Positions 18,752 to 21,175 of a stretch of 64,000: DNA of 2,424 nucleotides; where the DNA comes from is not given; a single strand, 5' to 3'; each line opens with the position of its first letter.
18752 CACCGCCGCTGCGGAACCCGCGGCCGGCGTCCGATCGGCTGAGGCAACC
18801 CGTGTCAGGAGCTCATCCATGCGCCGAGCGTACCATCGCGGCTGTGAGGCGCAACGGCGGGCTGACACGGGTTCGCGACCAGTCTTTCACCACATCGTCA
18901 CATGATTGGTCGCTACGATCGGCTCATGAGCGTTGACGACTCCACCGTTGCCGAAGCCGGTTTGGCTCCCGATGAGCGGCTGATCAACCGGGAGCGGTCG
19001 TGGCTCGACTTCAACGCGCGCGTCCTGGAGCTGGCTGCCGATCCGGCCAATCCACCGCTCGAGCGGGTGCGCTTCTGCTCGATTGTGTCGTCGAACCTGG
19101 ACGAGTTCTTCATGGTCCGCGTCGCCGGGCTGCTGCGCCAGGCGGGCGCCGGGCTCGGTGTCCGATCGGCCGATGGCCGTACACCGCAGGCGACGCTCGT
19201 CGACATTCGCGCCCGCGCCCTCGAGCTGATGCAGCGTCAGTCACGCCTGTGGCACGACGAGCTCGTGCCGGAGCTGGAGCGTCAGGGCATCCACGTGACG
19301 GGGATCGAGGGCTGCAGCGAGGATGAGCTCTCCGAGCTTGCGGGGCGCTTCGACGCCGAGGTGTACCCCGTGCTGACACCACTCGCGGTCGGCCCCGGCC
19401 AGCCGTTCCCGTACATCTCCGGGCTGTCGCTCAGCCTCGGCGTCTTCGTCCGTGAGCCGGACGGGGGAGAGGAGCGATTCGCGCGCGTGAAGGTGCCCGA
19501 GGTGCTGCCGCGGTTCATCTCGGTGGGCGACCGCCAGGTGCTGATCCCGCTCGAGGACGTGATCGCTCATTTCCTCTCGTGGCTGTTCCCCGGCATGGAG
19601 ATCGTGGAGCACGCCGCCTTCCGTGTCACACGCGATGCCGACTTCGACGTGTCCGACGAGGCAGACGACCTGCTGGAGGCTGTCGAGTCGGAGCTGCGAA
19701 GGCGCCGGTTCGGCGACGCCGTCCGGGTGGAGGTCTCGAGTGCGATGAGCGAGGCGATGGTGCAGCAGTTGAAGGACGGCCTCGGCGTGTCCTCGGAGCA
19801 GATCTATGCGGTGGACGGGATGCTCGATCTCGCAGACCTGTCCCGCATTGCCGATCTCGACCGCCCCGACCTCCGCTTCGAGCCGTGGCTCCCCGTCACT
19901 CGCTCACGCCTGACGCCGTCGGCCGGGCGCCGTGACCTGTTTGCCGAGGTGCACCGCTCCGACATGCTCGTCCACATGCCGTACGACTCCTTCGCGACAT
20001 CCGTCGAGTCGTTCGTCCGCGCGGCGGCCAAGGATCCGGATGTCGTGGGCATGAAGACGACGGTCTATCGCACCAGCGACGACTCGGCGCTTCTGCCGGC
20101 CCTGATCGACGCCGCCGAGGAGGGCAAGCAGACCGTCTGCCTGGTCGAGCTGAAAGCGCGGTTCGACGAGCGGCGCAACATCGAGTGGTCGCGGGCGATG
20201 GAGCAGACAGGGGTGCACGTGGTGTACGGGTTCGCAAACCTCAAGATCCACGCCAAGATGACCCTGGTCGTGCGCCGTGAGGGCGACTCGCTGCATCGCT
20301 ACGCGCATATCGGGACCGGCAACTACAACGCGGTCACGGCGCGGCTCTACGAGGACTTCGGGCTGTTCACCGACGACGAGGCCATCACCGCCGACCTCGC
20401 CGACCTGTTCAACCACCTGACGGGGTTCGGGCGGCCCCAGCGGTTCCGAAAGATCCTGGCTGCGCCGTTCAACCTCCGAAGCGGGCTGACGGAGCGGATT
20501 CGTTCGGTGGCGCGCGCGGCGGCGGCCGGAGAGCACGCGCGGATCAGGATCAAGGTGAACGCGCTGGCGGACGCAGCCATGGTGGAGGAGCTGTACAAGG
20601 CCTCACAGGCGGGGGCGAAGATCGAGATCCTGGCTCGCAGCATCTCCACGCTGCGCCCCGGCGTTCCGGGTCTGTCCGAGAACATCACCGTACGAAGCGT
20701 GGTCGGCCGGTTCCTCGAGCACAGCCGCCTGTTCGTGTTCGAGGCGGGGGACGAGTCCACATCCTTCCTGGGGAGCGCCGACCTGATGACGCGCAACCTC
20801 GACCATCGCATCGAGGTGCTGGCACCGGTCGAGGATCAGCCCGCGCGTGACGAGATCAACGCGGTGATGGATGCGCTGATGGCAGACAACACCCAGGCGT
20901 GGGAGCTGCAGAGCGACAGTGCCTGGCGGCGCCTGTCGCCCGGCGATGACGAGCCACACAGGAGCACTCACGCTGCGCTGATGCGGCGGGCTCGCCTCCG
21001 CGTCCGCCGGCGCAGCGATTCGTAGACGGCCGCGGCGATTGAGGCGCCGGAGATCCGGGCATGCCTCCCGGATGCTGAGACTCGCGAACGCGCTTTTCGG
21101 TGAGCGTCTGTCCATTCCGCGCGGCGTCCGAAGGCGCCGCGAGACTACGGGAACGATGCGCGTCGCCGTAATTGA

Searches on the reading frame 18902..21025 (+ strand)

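Call 3: search_protein_families(library=pfam, proteins=[window:18902-21025:+], max_evalue=0.1)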
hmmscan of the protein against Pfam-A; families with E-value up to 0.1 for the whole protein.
window:18902-21025:+ (707 aa): 6 families
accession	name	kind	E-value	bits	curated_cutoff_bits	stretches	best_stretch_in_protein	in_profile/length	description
PF17941.7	PP_kinase_C_1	-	4.5e-67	225.2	25.7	1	346-509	2-164/167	Polyphosphate kinase C-terminal domain 1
PF13090.12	PP_kinase_C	-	2.1e-58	197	25.8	1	519-688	2-171/172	Polyphosphate kinase C-terminal domain 2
PF02503.22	PP_kinase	-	3.7e-58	196.7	31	1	146-315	6-182/183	Polyphosphate kinase middle domain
PF13089.11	PP_kinase_N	-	8.4e-37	126.2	23.8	1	28-132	2-106/107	Polyphosphate kinase N-terminal domain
PF13091.12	PLDc_2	-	4.5e-11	43.2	27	2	546-659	10-131/132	PLD-like domain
PF09565.16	RE_NgoFVII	-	5.8e-05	22.9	23.8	1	593-663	80-152/162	NgoFVII restriction endonuclease N-terminal PLD domain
